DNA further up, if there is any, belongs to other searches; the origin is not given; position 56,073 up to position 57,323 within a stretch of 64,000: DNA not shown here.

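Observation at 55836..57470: Coupled gene pair encoding a 2H-phosphoesterase-like/MYG1-like fusion and an RNHCP zinc-ribbon protein, in a tRNA-processing neighbourhood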

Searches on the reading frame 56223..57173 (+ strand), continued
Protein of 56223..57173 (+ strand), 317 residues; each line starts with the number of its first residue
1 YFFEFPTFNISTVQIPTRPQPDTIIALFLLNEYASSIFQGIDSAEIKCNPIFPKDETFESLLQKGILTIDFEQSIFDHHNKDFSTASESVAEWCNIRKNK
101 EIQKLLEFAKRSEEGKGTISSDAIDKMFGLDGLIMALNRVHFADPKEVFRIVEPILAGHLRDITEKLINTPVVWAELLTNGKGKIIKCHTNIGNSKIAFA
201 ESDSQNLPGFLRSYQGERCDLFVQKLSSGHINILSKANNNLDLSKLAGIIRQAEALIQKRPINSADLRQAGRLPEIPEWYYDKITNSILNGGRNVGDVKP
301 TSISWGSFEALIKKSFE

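Call 91: search_solved_structures(query=A5, max_evalue=10, show_alignments=2)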
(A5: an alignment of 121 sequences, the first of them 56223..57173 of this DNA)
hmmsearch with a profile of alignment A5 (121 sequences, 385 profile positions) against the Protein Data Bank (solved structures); distinct sequences matched with E-value up to 10: 4.
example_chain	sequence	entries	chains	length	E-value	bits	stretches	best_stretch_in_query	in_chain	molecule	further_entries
8ugc_A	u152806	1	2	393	0.037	16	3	33-187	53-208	FD15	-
5jlu_A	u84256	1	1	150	0.063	15.3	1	87-179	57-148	Adhesin competence repressor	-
5jls_A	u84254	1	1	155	0.074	15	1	87-179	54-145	Adhesin competence repressor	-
5h0m_A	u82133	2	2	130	0.15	14.1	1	160-223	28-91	HNH endonuclease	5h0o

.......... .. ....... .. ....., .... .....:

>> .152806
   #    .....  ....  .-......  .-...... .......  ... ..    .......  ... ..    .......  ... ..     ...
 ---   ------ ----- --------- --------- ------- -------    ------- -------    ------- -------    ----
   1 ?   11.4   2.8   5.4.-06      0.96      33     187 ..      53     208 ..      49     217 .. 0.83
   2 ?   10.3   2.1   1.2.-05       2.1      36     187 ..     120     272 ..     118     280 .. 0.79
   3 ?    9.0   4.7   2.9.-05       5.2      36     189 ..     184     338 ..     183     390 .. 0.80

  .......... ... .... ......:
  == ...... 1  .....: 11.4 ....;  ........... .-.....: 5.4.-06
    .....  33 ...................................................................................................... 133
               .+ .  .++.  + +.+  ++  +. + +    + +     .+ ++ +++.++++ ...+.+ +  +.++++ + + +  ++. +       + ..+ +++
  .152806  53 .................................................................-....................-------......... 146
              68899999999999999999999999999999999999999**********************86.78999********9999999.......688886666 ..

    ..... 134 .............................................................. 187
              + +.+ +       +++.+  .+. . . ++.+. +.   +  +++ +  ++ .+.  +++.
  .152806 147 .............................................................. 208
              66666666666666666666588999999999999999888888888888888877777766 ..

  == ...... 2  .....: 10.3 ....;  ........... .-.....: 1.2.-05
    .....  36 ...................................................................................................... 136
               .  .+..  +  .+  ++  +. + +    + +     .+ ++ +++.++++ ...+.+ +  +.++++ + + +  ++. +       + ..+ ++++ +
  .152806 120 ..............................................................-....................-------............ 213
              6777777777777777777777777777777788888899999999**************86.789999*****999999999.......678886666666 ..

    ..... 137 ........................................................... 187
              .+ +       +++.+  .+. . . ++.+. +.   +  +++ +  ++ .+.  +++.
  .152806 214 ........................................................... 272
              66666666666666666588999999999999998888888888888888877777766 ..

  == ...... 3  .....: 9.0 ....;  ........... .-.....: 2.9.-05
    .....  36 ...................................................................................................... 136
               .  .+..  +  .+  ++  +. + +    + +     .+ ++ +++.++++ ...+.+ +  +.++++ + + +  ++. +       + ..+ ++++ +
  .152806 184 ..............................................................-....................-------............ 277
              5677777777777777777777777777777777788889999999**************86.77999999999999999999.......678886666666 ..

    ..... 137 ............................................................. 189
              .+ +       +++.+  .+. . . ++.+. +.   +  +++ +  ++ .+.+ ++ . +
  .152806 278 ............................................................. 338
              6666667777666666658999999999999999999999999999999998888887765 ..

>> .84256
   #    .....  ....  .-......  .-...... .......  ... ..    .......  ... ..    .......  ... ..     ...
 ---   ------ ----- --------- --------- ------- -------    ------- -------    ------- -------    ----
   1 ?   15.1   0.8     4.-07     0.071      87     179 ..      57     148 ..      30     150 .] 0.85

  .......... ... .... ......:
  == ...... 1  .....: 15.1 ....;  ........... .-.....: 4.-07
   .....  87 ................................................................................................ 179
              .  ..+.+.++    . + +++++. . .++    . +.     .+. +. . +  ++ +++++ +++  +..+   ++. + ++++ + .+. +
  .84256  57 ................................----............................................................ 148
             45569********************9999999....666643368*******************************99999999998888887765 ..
